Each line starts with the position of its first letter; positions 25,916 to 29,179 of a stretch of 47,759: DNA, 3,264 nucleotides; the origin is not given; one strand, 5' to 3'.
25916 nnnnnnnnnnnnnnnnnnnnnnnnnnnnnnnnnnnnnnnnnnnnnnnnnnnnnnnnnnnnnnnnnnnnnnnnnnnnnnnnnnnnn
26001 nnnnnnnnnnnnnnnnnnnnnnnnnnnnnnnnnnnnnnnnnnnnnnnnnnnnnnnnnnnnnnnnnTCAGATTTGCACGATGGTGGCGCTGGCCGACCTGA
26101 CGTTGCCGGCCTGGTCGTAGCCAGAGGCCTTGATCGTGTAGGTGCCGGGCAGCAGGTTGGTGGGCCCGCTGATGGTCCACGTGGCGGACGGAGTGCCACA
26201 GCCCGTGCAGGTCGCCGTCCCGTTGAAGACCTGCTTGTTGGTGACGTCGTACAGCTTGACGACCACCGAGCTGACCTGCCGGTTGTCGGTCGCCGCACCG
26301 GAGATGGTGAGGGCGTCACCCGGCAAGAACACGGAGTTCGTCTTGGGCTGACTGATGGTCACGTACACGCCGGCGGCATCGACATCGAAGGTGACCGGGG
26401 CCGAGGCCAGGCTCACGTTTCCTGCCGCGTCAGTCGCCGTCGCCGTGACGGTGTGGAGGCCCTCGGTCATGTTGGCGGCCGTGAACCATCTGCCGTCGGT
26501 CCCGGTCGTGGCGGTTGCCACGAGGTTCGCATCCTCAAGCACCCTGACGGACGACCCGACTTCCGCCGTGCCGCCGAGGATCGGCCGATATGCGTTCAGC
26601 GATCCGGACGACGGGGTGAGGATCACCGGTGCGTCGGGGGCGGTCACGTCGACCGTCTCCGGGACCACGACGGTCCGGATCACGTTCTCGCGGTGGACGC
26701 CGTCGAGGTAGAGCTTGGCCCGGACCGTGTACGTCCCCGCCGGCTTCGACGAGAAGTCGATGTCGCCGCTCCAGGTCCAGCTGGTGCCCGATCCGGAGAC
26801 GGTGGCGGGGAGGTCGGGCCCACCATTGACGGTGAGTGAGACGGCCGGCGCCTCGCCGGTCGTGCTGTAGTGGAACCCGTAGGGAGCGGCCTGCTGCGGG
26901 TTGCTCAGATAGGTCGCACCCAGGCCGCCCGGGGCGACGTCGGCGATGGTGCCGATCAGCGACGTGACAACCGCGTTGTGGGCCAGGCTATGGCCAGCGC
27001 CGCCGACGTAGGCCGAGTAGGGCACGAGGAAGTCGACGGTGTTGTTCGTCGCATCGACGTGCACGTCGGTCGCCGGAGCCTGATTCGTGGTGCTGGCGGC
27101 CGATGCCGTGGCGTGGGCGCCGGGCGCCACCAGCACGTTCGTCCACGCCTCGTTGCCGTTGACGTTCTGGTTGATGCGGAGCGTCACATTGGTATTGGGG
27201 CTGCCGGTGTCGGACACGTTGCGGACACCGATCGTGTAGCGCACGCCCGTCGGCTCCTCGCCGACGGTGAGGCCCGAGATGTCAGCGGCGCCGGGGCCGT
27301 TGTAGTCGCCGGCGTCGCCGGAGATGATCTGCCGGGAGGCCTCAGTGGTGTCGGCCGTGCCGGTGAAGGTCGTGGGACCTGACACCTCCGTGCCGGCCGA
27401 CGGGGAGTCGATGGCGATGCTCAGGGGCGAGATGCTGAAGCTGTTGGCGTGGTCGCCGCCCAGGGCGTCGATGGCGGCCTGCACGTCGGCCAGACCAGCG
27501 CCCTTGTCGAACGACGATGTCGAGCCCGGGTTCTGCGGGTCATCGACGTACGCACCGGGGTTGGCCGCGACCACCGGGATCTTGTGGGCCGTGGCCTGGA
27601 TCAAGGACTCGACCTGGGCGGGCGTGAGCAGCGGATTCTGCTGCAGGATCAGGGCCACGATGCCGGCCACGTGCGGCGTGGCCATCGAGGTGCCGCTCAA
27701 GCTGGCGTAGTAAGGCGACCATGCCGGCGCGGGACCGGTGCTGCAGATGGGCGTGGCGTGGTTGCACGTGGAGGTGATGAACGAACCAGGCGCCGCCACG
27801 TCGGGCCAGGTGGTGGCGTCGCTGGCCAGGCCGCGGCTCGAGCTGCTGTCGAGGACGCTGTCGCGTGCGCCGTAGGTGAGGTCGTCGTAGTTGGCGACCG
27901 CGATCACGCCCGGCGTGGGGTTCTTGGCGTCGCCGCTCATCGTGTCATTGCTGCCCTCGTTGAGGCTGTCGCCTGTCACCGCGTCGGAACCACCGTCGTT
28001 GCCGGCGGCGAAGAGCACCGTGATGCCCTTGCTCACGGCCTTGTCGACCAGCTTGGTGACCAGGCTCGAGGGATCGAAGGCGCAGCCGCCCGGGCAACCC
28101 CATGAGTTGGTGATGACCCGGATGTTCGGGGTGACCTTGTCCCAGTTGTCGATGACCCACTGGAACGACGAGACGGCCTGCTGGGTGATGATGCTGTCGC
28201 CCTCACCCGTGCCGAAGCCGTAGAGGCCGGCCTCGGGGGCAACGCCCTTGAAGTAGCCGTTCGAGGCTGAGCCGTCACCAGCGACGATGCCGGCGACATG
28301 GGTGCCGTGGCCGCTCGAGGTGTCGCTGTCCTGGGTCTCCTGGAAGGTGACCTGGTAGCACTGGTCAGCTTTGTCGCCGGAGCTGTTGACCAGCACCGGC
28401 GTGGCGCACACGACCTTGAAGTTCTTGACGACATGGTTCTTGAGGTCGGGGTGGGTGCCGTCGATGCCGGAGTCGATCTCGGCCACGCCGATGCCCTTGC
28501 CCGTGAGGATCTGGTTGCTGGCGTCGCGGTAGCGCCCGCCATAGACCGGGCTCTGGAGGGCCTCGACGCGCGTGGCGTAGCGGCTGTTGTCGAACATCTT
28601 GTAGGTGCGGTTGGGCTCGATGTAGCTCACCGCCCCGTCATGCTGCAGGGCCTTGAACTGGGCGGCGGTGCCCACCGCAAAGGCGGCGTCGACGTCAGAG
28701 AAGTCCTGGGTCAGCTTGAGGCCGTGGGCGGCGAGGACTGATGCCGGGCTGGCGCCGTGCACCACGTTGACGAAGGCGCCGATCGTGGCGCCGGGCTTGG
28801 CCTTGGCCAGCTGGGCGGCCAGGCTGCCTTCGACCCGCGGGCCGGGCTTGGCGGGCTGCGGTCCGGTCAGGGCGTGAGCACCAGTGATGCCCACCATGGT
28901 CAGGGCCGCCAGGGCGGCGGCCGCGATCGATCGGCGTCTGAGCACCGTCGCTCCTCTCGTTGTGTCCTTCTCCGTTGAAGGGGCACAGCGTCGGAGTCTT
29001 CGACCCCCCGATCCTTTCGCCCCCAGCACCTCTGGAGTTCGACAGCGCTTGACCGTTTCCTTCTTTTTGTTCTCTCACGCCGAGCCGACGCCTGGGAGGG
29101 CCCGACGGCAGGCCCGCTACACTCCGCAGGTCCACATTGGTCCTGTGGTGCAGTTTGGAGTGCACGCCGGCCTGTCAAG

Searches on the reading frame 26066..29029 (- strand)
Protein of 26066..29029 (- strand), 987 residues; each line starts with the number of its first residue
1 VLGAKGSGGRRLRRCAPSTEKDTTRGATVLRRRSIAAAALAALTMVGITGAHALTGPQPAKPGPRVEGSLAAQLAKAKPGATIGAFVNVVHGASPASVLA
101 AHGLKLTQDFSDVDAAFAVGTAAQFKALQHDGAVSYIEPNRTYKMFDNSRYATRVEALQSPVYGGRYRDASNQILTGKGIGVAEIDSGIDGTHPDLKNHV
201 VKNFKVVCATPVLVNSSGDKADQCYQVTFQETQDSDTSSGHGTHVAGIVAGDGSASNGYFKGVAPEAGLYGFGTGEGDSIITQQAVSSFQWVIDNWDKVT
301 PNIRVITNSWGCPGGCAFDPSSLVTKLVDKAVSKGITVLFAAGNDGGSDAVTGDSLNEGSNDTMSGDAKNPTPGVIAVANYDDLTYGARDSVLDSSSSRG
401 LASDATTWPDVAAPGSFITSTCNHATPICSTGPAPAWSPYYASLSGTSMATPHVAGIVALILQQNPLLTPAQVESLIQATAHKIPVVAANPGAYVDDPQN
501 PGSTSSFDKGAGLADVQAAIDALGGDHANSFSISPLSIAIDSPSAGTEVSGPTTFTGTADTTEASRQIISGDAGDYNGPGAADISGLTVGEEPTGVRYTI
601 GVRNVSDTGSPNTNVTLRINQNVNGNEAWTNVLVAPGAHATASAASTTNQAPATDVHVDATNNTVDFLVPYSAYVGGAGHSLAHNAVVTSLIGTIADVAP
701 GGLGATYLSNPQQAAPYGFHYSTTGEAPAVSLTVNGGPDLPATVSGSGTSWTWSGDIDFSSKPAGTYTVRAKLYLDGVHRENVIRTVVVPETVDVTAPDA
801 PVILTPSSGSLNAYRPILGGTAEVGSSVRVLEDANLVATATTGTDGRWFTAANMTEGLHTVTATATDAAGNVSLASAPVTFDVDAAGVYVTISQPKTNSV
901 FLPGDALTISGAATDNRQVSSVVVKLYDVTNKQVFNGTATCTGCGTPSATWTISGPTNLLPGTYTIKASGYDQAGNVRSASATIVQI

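Call 37: search_protein_families(library=pfam, proteins=[window:26066-29029:-], max_evalue=0.001)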
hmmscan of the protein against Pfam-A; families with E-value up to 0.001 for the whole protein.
window:26066-29029:- (987 aa): 6 families
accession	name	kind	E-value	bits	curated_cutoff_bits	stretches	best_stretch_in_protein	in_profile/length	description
PF00082.27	Peptidase_S8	-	2.7e-49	168.5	21.8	1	177-488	1-274/288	Subtilase family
PF19077.6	Big_13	-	4.4e-13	50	27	2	812-884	25-101/102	Bacterial Ig-like domain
PF17957.7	Big_7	-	2.8e-07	31.5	24.1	1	890-968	3-70/70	Bacterial Ig domain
PF17936.7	Big_6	-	4e-07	30.6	27.6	1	806-876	5-77/83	Bacterial Ig domain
PF12245.14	Big_3_2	-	0.00063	20.4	23.3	0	918-982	60-115/122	Bacterial Ig-like domain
PF10648.15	Gmad2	-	0.00083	20.1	25.7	0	538-565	2-29/86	Immunoglobulin-like domain of bacterial spore germination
